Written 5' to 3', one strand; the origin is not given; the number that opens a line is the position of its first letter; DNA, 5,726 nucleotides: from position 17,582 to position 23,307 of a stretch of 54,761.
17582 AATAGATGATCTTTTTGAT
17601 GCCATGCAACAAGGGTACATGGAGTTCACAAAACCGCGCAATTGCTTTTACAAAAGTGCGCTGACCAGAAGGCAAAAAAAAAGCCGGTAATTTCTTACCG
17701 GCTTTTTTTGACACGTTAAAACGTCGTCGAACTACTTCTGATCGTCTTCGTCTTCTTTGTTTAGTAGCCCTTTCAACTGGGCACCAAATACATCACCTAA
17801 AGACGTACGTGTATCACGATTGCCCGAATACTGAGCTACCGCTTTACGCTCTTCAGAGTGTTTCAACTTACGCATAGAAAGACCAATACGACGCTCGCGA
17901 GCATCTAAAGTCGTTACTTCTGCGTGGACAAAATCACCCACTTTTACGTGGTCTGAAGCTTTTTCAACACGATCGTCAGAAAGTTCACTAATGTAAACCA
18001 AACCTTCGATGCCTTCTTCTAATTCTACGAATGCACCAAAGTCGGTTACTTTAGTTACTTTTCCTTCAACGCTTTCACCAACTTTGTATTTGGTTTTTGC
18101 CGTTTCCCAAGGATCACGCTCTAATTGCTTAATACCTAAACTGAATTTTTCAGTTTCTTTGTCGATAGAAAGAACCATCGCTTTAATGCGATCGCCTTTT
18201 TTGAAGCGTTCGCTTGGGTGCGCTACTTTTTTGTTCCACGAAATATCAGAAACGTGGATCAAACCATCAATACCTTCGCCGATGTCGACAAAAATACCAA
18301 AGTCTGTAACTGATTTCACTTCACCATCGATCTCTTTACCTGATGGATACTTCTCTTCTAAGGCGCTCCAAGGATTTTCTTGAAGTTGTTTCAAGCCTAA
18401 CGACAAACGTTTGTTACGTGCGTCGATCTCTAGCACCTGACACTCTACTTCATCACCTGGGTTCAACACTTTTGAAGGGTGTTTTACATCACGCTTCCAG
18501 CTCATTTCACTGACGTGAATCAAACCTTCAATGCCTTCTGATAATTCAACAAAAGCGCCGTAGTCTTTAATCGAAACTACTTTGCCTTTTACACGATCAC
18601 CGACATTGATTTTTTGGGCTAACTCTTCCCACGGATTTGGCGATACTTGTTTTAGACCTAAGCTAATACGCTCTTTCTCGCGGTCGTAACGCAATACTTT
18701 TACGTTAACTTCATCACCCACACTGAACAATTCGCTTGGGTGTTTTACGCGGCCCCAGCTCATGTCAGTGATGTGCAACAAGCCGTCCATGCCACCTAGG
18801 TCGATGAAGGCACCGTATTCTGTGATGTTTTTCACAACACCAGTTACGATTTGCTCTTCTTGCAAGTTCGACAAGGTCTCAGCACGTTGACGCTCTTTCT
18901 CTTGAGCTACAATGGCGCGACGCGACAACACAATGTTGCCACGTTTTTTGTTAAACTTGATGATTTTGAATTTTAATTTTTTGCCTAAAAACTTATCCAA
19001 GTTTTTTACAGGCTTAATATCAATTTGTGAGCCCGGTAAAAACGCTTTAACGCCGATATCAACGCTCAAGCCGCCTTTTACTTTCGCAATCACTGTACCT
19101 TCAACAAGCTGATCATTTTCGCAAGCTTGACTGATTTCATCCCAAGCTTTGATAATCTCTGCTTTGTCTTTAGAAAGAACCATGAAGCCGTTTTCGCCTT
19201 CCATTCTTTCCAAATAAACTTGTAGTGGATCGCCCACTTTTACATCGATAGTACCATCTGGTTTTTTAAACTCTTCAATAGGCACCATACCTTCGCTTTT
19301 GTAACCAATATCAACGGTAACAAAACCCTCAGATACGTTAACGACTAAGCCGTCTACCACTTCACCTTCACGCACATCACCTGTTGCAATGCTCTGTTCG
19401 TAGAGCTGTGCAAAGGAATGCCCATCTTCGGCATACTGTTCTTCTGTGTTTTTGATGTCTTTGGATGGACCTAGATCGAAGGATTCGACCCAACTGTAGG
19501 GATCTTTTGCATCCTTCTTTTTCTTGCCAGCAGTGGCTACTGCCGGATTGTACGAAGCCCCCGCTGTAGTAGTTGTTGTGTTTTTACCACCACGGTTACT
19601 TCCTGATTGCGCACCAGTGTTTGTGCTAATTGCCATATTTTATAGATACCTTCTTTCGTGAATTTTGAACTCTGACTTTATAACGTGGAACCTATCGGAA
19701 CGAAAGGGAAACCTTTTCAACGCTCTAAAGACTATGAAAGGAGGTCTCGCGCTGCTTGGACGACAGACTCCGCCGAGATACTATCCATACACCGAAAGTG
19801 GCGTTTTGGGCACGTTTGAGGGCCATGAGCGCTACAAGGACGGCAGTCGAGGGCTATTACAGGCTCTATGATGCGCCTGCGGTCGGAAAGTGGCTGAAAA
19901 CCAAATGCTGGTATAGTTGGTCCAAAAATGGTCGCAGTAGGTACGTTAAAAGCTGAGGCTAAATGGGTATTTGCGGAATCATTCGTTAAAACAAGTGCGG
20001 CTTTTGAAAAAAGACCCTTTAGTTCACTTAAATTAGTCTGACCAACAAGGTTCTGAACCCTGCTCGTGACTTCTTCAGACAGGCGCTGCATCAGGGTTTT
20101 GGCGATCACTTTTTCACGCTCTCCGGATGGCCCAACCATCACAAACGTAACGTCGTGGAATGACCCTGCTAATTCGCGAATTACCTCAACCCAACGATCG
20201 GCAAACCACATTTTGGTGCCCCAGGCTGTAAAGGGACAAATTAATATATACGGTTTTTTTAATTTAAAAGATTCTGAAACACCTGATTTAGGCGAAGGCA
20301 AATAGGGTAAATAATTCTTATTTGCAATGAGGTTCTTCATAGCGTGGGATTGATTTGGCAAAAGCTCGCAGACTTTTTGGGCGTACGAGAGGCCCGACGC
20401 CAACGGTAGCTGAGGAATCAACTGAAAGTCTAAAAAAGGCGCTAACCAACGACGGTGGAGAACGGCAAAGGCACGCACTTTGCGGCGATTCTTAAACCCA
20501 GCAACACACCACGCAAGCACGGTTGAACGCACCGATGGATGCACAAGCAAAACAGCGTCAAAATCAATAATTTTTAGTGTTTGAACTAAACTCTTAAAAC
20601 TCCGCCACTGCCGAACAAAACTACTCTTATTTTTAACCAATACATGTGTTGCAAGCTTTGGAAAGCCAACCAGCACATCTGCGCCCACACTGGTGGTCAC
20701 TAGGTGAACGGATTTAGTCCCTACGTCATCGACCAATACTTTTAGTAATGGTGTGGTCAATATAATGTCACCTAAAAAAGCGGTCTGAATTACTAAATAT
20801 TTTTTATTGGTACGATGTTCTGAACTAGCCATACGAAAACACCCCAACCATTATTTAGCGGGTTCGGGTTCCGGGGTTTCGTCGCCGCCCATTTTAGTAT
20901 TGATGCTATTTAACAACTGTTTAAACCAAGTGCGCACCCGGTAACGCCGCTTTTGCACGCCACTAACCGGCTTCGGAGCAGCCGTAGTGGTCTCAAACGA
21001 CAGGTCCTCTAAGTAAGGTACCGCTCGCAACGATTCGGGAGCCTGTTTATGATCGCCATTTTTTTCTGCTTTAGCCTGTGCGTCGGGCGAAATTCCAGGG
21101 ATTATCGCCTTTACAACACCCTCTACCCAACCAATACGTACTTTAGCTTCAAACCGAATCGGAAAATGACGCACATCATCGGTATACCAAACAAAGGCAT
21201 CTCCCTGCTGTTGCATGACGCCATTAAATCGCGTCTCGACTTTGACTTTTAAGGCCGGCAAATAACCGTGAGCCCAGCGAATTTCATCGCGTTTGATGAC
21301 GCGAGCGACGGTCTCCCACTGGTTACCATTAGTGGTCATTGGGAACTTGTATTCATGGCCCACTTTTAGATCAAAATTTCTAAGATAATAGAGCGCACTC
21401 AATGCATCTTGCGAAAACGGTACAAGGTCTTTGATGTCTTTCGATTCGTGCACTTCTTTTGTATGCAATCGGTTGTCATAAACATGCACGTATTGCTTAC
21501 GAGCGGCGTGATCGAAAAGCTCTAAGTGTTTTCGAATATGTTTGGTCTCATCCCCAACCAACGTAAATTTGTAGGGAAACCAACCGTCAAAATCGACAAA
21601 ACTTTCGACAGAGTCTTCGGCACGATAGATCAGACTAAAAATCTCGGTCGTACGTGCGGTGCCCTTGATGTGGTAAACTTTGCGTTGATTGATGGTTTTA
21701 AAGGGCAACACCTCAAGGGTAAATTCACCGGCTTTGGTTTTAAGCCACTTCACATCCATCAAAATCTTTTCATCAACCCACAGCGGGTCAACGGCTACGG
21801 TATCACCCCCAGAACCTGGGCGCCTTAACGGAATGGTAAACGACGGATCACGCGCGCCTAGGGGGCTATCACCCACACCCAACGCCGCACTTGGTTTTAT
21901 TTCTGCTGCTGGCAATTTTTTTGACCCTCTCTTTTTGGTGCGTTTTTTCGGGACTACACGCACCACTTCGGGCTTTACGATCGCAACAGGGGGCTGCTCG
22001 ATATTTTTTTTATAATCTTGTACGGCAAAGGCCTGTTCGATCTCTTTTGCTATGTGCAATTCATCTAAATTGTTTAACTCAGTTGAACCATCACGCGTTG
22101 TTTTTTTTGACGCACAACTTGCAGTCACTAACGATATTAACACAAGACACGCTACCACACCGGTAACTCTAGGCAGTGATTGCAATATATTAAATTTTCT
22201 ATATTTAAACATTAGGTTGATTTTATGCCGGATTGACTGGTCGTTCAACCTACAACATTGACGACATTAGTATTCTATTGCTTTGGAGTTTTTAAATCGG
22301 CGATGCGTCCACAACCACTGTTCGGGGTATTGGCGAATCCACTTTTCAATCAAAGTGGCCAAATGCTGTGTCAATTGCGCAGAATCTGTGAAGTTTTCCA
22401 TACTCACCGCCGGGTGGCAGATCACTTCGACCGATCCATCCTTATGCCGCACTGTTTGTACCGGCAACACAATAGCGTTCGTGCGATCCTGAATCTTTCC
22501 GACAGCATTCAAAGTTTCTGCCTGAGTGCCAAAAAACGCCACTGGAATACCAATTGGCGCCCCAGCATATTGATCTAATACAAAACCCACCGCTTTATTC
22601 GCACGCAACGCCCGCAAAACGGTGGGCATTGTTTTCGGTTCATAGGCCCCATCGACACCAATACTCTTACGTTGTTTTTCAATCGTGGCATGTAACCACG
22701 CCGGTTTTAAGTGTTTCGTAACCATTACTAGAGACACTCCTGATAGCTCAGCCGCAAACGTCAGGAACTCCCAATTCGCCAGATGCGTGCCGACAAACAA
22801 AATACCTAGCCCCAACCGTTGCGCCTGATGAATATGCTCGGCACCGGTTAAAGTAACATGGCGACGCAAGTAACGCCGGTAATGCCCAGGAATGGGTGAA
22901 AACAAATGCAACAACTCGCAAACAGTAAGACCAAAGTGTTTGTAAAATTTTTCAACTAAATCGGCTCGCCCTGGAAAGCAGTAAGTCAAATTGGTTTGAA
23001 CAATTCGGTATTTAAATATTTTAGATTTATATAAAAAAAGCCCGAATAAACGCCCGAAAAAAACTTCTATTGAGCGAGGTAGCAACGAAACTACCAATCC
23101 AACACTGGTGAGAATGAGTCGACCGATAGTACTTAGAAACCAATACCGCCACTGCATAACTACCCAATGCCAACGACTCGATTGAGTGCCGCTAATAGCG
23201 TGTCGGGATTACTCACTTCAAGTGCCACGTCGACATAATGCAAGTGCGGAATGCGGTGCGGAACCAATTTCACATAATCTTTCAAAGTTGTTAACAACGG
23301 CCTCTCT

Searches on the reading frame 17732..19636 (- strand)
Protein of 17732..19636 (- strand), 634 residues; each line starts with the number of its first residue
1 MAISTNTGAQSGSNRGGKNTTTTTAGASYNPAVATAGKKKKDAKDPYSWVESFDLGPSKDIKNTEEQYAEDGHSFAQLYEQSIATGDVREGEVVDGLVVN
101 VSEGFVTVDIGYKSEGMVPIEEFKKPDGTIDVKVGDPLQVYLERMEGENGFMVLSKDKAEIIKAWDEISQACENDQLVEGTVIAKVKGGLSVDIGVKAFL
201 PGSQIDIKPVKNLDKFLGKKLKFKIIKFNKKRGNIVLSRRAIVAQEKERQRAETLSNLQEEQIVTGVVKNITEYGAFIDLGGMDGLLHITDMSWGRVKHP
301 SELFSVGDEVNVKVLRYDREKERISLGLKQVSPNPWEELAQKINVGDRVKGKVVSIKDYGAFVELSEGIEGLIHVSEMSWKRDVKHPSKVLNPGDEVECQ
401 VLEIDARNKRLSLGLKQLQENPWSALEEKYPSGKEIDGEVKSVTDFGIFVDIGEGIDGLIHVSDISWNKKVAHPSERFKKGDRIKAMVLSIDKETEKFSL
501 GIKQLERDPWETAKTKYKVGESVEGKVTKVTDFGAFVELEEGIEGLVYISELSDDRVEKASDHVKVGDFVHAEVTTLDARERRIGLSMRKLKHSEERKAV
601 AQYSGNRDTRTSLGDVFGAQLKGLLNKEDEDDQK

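Call 49: search_protein_families(library=pfam, proteins=[window:17732-19636:-], max_evalue=0.00001)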
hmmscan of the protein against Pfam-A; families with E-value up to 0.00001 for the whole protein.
window:17732-19636:- (634 aa): 6 families
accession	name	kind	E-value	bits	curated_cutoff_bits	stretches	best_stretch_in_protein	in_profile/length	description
PF00575.29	S1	-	1.4e-109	359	22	6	342-416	1-74/74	S1 RNA binding domain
PF23459.1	S1_RRP5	-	5.1e-39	133.1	27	4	518-587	2-71/72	RRP5 S1 domain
PF21710.3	Spt6_S1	-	8e-16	58.6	27.5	0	352-415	23-86/91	Spt6, S1/OB domain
PF17092.11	PCB_OB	-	2.1e-11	45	27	0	334-399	19-95/111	Penicillin-binding protein OB-like domain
PF13509.12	S1_2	-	1.6e-08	35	21.8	0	519-553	1-35/61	S1 domain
PF24685.1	OB_RRP5_4th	-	6.9e-07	29.6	31.5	0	534-595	25-86/92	RRP5 OB-fold domain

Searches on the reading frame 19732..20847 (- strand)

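Call 49: search_protein_families(library=pfam, proteins=[window:19732-20847:-], max_evalue=0.00001)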
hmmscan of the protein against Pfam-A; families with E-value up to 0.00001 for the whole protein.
window:19732-20847:- (371 aa): 1 family
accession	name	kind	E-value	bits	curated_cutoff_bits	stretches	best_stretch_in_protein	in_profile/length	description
PF01075.23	Glyco_transf_9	-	1.5e-27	96.9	22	1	86-328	3-228/247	Glycosyltransferase family 9 (heptosyltransferase)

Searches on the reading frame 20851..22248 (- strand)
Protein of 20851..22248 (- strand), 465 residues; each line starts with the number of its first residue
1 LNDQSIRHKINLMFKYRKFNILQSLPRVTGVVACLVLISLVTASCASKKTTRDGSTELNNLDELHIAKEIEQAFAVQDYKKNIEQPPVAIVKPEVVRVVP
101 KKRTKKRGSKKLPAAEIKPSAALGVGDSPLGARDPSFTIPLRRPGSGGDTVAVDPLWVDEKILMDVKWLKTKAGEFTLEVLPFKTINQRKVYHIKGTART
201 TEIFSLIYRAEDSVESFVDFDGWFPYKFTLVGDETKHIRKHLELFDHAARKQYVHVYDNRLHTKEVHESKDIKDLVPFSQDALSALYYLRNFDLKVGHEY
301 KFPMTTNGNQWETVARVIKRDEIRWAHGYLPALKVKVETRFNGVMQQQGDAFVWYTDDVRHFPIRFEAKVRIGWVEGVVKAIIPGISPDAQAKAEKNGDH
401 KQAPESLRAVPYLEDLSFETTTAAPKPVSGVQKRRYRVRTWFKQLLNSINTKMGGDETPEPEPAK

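Call 49: search_protein_families(library=pfam, proteins=[window:20851-22248:-], max_evalue=0.00001)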
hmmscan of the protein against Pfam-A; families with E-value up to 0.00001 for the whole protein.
window:20851-22248:- (465 aa): 1 family
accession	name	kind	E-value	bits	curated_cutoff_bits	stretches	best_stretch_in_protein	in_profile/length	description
PF11306.15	DUF3108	-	6.4e-27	95.2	26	1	165-373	3-202/209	Protein of unknown function (DUF3108)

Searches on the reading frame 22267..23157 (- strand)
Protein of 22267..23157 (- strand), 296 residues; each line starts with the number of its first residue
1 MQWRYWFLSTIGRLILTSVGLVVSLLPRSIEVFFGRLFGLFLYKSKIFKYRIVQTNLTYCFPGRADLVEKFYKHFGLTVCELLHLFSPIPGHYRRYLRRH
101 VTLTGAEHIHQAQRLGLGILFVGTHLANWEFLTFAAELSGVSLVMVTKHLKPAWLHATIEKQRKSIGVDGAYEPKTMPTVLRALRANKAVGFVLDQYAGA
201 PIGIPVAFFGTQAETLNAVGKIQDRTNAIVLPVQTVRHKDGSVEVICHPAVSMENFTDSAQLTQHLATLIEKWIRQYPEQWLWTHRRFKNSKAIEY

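Call 49: search_protein_families(library=pfam, proteins=[window:22267-23157:-], max_evalue=0.00001)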
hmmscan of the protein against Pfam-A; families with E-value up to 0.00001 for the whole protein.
window:22267-23157:- (296 aa): 1 family
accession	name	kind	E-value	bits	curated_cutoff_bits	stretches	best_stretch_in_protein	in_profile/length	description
PF03279.18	Lip_A_acyltrans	-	1.3e-43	149.8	22.3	1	6-289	9-294/295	Bacterial lipid A biosynthesis acyltransferase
